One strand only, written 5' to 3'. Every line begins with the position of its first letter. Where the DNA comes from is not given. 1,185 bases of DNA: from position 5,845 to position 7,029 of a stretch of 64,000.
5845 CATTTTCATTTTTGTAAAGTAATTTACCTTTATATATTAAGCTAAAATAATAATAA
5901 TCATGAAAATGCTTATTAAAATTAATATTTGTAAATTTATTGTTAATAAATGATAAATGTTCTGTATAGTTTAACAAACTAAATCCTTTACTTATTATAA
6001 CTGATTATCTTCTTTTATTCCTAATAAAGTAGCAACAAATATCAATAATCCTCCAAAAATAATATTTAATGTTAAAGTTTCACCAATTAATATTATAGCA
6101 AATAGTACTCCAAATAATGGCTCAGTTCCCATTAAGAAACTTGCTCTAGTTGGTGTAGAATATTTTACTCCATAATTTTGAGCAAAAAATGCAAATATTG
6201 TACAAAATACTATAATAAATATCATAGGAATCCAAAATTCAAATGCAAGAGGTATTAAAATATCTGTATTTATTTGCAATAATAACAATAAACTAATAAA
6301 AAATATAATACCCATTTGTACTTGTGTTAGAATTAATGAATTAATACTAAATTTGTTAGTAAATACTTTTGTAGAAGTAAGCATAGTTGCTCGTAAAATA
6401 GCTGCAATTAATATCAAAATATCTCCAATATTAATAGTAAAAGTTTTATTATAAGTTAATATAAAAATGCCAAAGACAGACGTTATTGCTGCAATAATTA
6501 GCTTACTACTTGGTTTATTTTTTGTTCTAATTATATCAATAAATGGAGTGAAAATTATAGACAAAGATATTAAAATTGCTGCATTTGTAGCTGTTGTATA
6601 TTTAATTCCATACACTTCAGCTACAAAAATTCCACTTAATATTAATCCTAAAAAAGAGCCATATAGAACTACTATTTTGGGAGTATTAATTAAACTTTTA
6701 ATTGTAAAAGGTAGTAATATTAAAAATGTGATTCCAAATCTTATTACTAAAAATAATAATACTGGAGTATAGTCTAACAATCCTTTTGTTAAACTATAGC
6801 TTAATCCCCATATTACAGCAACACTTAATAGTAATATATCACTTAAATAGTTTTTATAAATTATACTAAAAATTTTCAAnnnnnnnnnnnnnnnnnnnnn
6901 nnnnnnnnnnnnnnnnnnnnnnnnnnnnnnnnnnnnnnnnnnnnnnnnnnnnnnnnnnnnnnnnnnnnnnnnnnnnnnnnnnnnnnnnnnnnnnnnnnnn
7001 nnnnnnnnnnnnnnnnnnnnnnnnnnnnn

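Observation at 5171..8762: Operon encoding an ArgG-like :: PF10014 amino-acid-hydroxylase fusion, an EamA exporter and an AraC regulator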

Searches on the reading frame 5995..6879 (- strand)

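Call 3: search_protein_families(library=pfam, proteins=[window:5995-6879:-], max_evalue=0.01)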
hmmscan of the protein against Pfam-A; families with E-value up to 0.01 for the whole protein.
window:5995-6879:- (294 aa): 1 family
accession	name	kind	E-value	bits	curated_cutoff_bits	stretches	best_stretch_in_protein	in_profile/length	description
PF00892.27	EamA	-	2.9e-33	115.4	28.2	2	14-142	4-134/135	EamA-like transporter family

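Call 4: search_protein_families(library=ncbifam, proteins=[window:5995-6879:-], max_evalue=0.01)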
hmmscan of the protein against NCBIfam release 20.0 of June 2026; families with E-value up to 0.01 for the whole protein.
window:5995-6879:- (294 aa): 2 families
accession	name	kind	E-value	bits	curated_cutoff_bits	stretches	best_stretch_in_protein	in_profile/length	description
TIGR00950.1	2A78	equivalog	2.9e-18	66.2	230.2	1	24-285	1-264/264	carboxylate/amino acid/amine transporter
NF008432.0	PRK11272.1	equivalog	5.3e-05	22.6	270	1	17-283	15-281/294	drug/metabolite exporter YedA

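Call 93: search_protein_families(library=ncbifam, proteins=[P0278], max_evalue=0.0001)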
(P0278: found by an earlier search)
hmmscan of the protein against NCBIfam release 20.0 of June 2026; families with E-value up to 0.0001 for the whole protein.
P0278 (260 aa): 1 family
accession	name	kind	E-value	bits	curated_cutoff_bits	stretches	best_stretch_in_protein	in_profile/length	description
NF047646.1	REP_Tyr_transpos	equivalog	8.4e-19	67.9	80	1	20-137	19-145/146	REP-associated tyrosine transposase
